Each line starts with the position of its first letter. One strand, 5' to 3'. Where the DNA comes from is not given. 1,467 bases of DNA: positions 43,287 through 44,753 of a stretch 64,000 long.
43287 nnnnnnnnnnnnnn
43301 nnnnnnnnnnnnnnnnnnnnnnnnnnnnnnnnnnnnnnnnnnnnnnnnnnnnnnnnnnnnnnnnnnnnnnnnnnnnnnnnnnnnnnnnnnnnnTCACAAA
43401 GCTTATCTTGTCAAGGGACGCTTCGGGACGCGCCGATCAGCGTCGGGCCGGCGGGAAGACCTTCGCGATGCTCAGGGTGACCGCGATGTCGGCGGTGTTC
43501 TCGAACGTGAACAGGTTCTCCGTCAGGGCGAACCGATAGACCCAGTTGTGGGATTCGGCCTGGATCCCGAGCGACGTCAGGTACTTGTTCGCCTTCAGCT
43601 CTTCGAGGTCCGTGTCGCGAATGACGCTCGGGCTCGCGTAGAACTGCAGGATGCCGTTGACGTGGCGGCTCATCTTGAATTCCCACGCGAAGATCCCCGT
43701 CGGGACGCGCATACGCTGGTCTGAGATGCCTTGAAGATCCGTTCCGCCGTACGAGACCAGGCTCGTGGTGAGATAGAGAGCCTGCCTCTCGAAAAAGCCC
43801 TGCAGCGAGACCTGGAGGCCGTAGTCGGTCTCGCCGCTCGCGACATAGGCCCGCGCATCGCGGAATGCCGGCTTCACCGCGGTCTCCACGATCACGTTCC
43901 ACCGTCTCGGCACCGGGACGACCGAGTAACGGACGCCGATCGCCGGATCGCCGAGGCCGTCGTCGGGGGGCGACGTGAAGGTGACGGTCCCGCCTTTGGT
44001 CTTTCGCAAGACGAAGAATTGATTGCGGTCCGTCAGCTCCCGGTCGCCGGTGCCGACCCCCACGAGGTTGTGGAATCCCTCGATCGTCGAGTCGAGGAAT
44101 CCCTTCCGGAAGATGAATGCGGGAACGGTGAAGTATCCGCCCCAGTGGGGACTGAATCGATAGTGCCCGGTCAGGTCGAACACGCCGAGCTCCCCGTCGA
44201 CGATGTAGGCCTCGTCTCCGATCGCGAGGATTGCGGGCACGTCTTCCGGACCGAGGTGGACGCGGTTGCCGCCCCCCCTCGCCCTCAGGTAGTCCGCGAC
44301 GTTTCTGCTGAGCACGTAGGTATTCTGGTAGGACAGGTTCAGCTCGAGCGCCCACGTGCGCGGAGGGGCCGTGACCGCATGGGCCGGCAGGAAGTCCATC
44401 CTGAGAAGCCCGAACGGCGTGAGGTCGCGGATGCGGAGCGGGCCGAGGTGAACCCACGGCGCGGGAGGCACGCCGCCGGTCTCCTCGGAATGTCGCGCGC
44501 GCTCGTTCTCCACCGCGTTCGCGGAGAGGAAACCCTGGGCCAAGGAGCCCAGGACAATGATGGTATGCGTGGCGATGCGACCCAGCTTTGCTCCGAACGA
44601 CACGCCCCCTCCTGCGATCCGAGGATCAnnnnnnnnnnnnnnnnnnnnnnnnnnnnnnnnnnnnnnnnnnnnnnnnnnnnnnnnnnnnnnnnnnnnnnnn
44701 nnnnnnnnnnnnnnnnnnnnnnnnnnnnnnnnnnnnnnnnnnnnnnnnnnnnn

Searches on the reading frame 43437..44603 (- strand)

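Call 56: search_protein_families(library=pfam, proteins=[window:43437-44603:-], max_evalue=0.00001)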
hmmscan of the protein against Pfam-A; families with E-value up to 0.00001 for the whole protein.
window:43437-44603:- (388 aa): 1 family
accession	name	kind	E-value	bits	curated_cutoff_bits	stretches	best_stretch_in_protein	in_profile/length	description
PF11383.14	DUF3187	-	1.7e-18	67.3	24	1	130-381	69-318/320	Protein of unknown function (DUF3187)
